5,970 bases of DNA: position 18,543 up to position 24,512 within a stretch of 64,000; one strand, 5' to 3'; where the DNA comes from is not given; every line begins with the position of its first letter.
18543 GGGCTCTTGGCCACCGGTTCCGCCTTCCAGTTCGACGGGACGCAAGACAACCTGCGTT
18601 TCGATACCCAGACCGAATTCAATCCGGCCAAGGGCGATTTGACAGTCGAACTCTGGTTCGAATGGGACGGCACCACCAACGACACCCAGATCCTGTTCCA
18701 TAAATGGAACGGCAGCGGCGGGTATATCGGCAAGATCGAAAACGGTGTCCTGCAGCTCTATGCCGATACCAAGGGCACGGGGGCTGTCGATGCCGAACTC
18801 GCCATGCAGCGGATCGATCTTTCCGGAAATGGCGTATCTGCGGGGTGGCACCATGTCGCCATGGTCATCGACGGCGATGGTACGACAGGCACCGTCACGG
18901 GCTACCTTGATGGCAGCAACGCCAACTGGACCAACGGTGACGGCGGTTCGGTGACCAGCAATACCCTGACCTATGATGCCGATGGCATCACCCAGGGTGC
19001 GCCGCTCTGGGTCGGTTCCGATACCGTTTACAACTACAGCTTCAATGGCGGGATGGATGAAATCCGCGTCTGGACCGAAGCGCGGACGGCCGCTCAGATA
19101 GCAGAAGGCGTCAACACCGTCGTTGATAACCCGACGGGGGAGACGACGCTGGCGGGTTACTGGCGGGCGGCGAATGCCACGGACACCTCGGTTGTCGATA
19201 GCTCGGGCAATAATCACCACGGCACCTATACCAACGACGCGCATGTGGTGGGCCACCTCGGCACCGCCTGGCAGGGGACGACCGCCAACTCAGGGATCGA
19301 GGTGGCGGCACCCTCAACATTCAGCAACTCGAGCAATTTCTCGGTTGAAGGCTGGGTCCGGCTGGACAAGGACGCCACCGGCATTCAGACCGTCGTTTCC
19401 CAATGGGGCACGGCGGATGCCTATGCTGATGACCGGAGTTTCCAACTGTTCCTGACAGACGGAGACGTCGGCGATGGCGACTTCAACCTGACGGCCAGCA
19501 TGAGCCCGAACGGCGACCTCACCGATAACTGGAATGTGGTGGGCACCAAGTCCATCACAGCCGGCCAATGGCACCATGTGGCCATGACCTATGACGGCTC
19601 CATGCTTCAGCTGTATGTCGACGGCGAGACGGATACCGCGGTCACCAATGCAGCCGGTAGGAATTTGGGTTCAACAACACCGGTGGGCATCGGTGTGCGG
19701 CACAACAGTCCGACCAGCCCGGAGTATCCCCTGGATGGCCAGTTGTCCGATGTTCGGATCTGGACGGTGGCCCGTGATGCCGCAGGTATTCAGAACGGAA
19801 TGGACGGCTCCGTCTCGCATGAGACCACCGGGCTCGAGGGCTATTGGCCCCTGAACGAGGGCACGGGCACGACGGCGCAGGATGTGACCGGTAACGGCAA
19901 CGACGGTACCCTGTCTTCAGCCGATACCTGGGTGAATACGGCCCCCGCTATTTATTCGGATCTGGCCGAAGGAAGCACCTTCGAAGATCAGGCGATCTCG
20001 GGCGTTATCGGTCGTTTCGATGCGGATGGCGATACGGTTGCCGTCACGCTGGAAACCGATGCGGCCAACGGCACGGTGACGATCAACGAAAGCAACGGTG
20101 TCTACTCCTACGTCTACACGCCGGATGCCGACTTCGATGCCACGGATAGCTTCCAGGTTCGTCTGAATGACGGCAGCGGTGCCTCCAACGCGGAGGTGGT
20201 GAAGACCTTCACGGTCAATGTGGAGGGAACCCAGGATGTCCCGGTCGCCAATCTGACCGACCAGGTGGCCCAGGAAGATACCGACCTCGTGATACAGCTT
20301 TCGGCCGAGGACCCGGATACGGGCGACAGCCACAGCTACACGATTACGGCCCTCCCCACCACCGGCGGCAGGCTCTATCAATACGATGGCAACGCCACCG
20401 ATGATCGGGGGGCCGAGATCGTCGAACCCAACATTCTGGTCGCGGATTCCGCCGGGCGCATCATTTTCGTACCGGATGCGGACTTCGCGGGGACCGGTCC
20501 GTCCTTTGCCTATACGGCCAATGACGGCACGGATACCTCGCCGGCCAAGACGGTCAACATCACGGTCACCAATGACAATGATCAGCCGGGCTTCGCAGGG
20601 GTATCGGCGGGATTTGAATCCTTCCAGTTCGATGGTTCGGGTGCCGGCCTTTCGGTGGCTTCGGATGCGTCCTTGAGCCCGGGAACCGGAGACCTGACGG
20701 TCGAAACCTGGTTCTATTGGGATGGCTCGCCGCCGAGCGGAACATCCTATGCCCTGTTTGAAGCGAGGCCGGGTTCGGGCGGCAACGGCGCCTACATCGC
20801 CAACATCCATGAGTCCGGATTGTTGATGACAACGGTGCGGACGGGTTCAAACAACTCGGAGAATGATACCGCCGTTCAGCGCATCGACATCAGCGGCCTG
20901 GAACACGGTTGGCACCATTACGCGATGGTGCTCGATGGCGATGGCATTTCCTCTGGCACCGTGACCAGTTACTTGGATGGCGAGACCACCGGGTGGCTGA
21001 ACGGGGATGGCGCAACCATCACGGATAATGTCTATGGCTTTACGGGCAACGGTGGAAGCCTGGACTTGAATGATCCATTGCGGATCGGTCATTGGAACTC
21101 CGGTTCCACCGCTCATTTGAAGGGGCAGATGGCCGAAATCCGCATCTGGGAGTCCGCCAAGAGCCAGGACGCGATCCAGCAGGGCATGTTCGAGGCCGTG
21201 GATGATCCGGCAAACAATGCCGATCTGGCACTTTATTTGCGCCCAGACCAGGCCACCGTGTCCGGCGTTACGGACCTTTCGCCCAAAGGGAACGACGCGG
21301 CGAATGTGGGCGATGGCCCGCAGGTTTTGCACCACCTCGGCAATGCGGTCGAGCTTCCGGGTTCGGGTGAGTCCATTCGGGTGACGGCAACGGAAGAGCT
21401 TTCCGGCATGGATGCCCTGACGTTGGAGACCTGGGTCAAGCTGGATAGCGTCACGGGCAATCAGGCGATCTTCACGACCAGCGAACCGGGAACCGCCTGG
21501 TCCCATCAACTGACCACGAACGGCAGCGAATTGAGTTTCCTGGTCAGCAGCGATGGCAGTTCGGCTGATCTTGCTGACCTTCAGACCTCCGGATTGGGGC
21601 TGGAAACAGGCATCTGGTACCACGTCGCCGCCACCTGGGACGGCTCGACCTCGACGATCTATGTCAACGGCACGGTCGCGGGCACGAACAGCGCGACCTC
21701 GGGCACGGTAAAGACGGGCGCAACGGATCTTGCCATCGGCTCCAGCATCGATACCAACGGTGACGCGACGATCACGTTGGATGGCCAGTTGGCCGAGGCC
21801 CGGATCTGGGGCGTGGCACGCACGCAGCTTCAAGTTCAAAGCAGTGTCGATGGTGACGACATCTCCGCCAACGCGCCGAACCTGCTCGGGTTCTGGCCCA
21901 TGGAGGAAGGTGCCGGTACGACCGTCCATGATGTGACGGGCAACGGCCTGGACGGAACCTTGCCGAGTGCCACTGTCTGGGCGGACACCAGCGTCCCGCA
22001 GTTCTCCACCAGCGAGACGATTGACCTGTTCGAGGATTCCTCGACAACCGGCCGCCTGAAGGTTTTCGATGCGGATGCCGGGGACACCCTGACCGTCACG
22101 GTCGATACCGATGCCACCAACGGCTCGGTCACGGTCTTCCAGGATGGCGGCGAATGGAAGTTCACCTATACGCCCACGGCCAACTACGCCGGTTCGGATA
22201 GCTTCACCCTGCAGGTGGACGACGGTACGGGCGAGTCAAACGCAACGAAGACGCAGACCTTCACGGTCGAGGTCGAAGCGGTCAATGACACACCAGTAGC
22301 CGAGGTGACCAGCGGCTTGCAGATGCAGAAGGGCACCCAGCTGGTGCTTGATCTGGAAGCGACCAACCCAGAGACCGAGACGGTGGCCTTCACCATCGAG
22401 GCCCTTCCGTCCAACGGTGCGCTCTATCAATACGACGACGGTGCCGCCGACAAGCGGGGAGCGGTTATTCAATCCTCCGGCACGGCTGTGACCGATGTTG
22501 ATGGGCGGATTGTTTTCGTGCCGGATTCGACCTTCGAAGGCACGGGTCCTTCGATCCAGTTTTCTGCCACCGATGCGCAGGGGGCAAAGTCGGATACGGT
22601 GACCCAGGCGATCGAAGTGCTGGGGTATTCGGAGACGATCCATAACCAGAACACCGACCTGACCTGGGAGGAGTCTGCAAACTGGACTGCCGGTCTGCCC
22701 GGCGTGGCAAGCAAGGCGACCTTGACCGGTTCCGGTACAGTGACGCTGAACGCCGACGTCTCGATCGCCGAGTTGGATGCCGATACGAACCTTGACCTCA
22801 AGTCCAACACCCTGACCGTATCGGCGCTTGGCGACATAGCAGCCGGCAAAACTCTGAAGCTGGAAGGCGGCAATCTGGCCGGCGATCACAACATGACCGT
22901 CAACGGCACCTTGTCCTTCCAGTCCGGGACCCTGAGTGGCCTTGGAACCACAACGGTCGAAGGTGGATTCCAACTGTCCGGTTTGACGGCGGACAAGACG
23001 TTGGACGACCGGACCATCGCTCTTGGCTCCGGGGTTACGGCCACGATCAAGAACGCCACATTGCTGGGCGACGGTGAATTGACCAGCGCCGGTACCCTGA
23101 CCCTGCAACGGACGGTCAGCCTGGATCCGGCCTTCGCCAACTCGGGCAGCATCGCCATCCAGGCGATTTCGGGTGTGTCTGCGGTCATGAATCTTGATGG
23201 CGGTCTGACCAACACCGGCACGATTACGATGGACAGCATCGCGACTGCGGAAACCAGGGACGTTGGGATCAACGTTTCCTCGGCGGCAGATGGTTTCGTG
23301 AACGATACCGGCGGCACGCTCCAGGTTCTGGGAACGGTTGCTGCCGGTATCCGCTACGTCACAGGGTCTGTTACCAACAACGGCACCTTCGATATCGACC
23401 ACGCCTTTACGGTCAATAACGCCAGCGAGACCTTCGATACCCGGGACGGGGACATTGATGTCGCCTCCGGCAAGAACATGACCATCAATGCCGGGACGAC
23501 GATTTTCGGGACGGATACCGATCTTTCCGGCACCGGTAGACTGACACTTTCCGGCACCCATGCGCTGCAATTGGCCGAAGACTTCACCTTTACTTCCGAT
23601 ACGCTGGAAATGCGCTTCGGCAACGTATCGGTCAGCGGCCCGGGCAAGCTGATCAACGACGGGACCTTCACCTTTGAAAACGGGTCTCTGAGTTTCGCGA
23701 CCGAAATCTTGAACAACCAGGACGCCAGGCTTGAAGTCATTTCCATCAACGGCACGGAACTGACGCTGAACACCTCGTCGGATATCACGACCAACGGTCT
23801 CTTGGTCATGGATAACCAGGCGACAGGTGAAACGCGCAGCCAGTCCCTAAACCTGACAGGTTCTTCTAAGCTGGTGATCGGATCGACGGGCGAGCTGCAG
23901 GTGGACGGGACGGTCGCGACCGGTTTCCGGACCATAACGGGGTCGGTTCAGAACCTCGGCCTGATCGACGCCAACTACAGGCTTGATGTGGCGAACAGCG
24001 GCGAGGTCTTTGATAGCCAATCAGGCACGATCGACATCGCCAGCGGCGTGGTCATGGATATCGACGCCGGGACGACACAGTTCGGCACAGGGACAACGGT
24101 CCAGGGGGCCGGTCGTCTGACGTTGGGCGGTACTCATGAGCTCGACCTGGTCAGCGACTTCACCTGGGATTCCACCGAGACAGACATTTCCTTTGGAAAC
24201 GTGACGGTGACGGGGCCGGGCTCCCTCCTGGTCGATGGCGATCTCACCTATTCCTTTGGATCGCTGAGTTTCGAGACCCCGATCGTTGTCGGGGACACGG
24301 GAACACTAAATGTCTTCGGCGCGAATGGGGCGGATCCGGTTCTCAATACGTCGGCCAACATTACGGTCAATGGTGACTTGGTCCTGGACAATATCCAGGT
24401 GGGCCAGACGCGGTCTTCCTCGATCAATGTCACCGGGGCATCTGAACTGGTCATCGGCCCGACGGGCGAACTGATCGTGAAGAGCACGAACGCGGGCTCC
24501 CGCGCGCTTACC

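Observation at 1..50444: A single ORF of more than 16,805 codons, still open at the window edge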

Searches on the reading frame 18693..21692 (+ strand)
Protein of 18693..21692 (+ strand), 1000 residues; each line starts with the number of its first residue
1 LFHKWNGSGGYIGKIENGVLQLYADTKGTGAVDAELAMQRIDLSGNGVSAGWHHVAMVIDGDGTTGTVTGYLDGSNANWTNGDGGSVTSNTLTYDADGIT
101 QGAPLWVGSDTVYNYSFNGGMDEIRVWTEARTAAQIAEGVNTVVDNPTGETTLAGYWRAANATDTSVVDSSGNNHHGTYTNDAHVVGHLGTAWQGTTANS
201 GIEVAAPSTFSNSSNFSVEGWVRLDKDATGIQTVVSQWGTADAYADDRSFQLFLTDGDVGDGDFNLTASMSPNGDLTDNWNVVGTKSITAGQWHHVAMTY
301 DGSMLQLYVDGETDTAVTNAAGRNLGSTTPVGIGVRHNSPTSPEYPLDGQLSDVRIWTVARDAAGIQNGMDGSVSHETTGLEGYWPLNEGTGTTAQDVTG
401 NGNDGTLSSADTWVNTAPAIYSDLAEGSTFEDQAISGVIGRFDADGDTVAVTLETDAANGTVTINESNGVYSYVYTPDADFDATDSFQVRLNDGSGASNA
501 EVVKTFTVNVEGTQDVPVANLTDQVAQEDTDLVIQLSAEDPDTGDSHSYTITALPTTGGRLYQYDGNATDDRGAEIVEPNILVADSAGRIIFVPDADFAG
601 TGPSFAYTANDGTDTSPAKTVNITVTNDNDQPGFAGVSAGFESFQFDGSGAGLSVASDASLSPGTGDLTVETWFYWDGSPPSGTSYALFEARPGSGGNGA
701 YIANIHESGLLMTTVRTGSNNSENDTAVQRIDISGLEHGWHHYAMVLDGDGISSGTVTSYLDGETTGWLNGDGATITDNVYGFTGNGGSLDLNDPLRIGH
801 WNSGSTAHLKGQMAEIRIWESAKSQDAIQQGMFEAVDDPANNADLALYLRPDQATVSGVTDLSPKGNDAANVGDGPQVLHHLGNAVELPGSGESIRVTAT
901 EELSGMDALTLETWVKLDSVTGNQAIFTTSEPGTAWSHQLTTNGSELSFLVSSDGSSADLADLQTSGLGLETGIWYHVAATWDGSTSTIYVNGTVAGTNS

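Call 6: search_protein_families(library=pfam, proteins=[window:18693-21692:+], max_evalue=0.01)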
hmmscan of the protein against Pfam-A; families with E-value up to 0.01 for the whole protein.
window:18693-21692:+ (1000 aa): 7 families
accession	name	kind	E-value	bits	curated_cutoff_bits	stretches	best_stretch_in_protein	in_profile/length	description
PF13385.13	Laminin_G_3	-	4.3e-60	202.7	27.6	4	199-366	4-150/151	Concanavalin A-like lectin/glucanases superfamily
PF17963.7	Big_9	-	4.1e-14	53.7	23.6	2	415-503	1-86/89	Bacterial Ig domain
PF02210.31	Laminin_G_2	-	2.6e-10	41.3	22.9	1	282-356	46-123/126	Laminin G domain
PF17803.7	Cadherin_4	-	5.6e-09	36.8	25.1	2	412-473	8-71/71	Bacterial cadherin-like domain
PF17892.7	Cadherin_5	-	3.5e-08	33.6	26.5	1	414-503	1-93/98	Cadherin-like domain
PF07953.20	Toxin_R_bind_N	-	4.3e-05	23.8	23.8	1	166-313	3-147/191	Clostridium neurotoxin, N-terminal receptor binding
PF00054.30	Laminin_G_1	-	0.00016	22.3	24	0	282-325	44-87/131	Laminin G domain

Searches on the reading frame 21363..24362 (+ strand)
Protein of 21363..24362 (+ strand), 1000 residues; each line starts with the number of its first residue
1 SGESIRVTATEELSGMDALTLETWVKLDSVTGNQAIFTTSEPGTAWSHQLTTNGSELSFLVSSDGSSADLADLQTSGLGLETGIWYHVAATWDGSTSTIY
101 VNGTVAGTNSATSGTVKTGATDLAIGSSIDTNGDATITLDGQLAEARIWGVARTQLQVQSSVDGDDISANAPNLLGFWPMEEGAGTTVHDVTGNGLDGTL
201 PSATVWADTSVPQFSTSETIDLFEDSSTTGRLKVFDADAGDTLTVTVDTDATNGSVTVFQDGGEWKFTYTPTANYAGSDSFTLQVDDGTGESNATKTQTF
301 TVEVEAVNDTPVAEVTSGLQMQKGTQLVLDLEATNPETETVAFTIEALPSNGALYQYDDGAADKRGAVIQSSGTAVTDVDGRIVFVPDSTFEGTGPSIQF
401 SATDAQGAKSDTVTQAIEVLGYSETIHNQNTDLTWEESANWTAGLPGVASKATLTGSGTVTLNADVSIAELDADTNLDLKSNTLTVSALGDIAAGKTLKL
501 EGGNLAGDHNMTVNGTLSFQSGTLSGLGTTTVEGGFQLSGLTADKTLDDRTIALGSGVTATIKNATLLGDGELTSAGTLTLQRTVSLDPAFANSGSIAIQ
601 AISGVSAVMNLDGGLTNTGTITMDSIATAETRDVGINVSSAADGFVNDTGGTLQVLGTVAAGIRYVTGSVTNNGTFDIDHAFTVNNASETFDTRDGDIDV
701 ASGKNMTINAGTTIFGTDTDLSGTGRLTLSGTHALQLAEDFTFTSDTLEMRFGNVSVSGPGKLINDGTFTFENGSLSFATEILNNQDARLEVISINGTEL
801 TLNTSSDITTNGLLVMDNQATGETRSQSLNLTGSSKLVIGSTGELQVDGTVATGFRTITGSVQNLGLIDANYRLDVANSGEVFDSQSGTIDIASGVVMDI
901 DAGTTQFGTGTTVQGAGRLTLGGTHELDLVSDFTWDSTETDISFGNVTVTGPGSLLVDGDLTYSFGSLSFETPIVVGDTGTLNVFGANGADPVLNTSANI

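Call 6: search_protein_families(library=pfam, proteins=[window:21363-24362:+], max_evalue=0.01)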
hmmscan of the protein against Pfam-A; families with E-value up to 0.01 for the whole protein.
window:21363-24362:+ (1000 aa): 5 families
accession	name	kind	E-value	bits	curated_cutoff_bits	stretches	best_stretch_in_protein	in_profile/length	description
PF13385.13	Laminin_G_3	-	4.6e-24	85.7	27.6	1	7-159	7-151/151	Concanavalin A-like lectin/glucanases superfamily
PF17963.7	Big_9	-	7e-13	49.7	23.6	2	218-302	9-88/89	Bacterial Ig domain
PF17892.7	Cadherin_5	-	1.6e-09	37.9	26.5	1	234-302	33-97/98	Cadherin-like domain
PF24619.1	Ig_SibA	-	3e-08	34.1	27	1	319-419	29-135/135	SibA-like, immunoglobulin-like domain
PF19076.6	CshA_repeat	-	0.00013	23.1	27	1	348-412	32-97/103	Surface adhesin CshA repetitive domain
